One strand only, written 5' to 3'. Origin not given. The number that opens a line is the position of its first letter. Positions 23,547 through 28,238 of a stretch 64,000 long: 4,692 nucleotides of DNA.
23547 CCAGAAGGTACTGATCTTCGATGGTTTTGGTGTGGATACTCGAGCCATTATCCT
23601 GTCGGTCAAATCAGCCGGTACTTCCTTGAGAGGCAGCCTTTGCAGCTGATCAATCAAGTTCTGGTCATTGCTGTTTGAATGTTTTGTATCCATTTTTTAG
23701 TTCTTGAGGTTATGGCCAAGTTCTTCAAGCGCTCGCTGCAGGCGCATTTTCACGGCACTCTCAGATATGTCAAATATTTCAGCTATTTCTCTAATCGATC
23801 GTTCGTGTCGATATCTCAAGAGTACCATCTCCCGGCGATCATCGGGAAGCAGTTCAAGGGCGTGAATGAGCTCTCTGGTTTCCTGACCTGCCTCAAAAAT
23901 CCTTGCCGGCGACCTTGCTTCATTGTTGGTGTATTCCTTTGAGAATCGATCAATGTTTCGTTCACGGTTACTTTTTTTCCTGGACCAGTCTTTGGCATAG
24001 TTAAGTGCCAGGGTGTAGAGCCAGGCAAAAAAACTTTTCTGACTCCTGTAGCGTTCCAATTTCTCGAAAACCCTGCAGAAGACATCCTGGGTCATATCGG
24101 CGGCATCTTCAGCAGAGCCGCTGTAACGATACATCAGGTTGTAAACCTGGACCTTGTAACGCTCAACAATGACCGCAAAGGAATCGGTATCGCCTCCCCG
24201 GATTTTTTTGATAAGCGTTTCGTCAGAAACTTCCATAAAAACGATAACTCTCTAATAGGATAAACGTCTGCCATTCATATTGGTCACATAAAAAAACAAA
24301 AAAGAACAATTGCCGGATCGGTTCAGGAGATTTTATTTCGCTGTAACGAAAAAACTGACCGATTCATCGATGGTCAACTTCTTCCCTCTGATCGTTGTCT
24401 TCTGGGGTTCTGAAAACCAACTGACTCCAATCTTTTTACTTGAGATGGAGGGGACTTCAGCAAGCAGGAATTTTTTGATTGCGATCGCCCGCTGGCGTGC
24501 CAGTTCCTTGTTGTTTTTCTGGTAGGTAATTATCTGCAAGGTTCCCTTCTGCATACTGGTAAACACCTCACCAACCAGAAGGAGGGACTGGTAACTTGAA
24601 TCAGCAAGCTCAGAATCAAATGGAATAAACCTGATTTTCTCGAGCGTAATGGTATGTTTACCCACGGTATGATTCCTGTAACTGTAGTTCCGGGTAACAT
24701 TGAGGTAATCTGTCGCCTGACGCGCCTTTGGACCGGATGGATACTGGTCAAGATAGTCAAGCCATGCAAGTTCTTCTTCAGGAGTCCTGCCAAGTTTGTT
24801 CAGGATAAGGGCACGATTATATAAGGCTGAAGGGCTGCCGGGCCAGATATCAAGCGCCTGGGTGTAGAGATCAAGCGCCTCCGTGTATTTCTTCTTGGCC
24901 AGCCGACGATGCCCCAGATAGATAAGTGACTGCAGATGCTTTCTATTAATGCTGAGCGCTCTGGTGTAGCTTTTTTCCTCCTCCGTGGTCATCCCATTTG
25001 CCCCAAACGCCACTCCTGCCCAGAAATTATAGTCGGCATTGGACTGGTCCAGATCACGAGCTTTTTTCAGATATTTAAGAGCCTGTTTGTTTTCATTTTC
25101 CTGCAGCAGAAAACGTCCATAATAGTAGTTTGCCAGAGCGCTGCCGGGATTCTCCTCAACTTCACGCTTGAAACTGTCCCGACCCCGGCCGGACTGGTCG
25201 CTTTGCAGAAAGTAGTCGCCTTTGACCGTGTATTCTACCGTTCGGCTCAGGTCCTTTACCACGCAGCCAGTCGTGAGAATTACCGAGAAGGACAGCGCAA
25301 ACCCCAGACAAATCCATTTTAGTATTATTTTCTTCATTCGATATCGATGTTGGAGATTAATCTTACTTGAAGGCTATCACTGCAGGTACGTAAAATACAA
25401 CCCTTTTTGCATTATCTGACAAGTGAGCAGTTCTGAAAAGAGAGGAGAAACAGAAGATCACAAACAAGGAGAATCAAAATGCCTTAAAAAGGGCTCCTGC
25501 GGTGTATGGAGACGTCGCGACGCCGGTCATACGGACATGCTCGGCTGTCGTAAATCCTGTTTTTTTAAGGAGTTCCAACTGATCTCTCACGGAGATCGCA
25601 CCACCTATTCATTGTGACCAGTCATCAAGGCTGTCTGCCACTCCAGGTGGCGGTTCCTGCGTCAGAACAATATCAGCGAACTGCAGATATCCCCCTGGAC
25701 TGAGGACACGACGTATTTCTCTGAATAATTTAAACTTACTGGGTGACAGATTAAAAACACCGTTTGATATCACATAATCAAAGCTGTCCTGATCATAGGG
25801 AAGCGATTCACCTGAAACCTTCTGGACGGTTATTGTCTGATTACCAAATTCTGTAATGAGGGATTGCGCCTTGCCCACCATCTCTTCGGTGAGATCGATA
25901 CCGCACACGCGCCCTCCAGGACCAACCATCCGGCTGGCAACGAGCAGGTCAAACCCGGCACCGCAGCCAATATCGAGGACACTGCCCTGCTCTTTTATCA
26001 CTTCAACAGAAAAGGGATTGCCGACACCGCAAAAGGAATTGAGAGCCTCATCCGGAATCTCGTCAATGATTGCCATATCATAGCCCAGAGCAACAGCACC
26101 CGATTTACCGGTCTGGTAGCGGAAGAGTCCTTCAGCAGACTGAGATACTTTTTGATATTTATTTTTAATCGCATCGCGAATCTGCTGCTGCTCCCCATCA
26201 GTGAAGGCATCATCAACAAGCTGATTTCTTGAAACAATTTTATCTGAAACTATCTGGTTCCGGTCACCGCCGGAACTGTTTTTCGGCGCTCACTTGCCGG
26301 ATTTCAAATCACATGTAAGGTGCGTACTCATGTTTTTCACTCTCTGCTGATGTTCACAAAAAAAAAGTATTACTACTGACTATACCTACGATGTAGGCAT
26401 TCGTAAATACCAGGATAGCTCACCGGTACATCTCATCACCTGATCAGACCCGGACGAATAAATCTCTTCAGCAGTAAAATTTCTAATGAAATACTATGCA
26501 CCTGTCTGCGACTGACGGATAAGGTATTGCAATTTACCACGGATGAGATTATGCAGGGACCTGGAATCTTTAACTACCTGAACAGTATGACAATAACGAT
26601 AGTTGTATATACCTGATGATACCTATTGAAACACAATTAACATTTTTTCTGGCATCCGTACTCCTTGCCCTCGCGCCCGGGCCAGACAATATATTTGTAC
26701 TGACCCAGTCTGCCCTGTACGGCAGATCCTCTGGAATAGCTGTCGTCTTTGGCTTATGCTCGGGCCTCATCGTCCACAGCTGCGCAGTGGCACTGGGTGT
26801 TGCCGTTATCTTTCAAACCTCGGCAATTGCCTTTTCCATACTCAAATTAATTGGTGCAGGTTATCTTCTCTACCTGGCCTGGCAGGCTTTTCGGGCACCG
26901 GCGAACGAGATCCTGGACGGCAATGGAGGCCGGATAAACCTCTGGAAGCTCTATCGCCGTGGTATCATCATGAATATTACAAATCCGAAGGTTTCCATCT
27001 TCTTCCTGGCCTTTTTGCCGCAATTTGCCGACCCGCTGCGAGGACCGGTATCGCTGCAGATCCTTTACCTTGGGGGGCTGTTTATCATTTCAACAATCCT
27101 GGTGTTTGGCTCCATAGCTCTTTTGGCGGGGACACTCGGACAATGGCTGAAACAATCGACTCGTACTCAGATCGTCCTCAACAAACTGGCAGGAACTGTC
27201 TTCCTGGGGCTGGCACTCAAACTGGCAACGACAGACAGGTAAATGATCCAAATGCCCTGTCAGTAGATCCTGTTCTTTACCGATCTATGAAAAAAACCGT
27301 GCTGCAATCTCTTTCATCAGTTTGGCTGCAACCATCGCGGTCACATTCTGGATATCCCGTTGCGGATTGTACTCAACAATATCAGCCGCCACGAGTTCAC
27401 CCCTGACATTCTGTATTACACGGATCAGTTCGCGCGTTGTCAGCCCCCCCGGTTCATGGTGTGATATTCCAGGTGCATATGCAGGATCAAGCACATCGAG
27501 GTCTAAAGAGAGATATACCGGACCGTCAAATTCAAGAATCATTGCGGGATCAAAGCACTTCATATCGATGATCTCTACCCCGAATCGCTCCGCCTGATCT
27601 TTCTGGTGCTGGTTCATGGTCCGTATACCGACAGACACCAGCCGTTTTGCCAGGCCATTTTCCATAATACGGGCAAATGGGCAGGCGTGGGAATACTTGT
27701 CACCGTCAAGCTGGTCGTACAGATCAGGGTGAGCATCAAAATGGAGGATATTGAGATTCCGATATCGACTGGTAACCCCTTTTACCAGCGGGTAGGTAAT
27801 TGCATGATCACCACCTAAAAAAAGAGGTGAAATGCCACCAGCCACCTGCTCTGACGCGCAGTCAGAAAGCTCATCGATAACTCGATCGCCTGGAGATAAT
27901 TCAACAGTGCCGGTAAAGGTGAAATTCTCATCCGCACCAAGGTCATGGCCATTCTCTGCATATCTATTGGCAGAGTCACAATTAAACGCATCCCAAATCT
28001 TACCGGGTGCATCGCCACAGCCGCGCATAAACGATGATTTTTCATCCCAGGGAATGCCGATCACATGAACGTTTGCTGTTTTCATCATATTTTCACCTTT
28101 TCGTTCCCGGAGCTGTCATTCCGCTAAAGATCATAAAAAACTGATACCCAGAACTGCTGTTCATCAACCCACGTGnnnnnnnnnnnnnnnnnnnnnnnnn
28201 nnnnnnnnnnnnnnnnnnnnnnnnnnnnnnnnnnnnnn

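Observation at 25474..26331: ArsM-type methyltransferase apparently carrying two selenocysteines, missed by stop-to-stop ORF calling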

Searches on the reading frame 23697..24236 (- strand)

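Call 47: search_protein_families(library=pfam, proteins=[window:23697-24236:-], max_evalue=0.00001)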
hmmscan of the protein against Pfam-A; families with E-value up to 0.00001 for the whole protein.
window:23697-24236:- (179 aa): 3 families
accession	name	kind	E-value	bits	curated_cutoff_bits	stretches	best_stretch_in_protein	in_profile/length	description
PF04542.20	Sigma70_r2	-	4.4e-17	62.1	24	1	23-89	1-69/71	Sigma-70 region 2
PF08281.18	Sigma70_r4_2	-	1e-15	57.5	25.7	1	121-173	2-54/54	Sigma-70, region 4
PF04545.22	Sigma70_r4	-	4.6e-11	42.5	24.1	1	126-173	1-48/50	Sigma-70, region 4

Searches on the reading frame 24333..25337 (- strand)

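Call 47: search_protein_families(library=pfam, proteins=[window:24333-25337:-], max_evalue=0.00001)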
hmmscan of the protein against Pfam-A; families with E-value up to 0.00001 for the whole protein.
window:24333-25337:- (334 aa): 8 families
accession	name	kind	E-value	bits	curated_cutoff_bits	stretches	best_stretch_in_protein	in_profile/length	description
PF13432.12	TPR_16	-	1.1e-16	61.4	32.7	1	141-203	3-65/65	Tetratricopeptide repeat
PF13414.12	TPR_11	-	2.7e-12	46.6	26.8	1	142-183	1-42/42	TPR repeat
PF14559.12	TPR_19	-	3.6e-11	43.7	25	0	146-186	2-42/68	Tetratricopeptide repeat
PF00515.34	TPR_1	-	8.1e-11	41.7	27.8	0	147-166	13-32/34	Tetratricopeptide repeat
PF13431.12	TPR_17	-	3.8e-10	39.7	24.4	0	157-187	1-31/34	Tetratricopeptide repeat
PF13428.12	TPR_14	-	9e-08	32.5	23.5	0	138-176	4-42/44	Tetratricopeptide repeat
PF07719.23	TPR_2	-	1.8e-07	31.2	27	0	138-164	4-30/34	Tetratricopeptide repeat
PF13181.12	TPR_8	-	2.5e-06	27.6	25.7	0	101-134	1-34/34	Tetratricopeptide repeat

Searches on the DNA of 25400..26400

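Call 5: search_rna_families(source=window, start=25400, end=26400, threshold=evalue, max_evalue=10, show_alignments=5)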
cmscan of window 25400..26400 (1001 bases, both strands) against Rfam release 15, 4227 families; matches with E-value up to 10: 2.
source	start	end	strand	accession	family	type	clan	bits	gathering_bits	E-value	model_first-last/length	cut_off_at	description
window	26190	26278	-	RF01625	ceN28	Gene; snRNA; snoRNA; CD-box;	-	15.2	70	5.4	1-88/88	no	Caenorhabditis snoRNA ceN28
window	26120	26198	-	RF00836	mir-250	Gene; miRNA;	-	14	58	7.8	1-81/81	no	mir-250 microRNA precursor family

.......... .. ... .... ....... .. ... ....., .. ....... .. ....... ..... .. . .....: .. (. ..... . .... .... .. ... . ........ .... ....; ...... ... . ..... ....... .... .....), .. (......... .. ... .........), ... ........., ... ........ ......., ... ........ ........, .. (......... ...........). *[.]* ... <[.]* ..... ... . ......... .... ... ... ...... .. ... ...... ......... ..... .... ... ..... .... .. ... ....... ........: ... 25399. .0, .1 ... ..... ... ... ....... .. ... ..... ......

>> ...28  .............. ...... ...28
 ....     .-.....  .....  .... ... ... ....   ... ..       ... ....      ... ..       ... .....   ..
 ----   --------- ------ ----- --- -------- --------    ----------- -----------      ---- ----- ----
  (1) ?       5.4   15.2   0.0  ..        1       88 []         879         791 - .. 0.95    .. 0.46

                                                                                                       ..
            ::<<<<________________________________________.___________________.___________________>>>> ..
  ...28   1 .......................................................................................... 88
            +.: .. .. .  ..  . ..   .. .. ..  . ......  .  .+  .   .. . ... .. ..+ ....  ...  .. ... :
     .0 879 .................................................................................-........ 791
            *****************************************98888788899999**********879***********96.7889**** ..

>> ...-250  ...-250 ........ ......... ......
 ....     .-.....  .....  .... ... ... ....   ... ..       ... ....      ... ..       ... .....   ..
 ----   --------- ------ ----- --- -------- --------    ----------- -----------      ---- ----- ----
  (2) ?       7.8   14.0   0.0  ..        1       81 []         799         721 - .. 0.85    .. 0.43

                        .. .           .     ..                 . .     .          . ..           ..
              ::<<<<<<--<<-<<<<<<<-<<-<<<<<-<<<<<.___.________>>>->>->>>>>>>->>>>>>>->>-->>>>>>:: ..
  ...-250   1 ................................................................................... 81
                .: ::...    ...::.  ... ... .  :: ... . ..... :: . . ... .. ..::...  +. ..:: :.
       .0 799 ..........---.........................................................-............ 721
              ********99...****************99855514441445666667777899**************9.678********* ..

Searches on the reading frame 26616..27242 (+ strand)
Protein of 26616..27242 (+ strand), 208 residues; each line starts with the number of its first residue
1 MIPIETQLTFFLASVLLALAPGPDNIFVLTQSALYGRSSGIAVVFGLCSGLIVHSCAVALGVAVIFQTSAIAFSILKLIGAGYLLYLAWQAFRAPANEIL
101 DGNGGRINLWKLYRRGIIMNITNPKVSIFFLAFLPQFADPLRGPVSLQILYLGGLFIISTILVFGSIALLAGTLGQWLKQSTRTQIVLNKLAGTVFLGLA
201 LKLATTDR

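Call 47: search_protein_families(library=pfam, proteins=[window:26616-27242:+], max_evalue=0.00001)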
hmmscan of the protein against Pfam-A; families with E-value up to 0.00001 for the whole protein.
window:26616-27242:+ (208 aa): 1 family
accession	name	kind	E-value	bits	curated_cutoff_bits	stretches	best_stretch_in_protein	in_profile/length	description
PF01810.24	LysE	-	6.1e-37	127.4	25.6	1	16-205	2-191/193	LysE type translocator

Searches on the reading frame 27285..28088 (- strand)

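Call 47: search_protein_families(library=pfam, proteins=[window:27285-28088:-], max_evalue=0.00001)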
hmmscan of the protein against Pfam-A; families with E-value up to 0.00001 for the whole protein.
window:27285-28088:- (267 aa): 1 family
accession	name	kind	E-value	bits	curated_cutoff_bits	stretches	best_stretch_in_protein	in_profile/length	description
PF00491.26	Arginase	-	3.9e-67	227.1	22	1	6-261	2-277/280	Arginase family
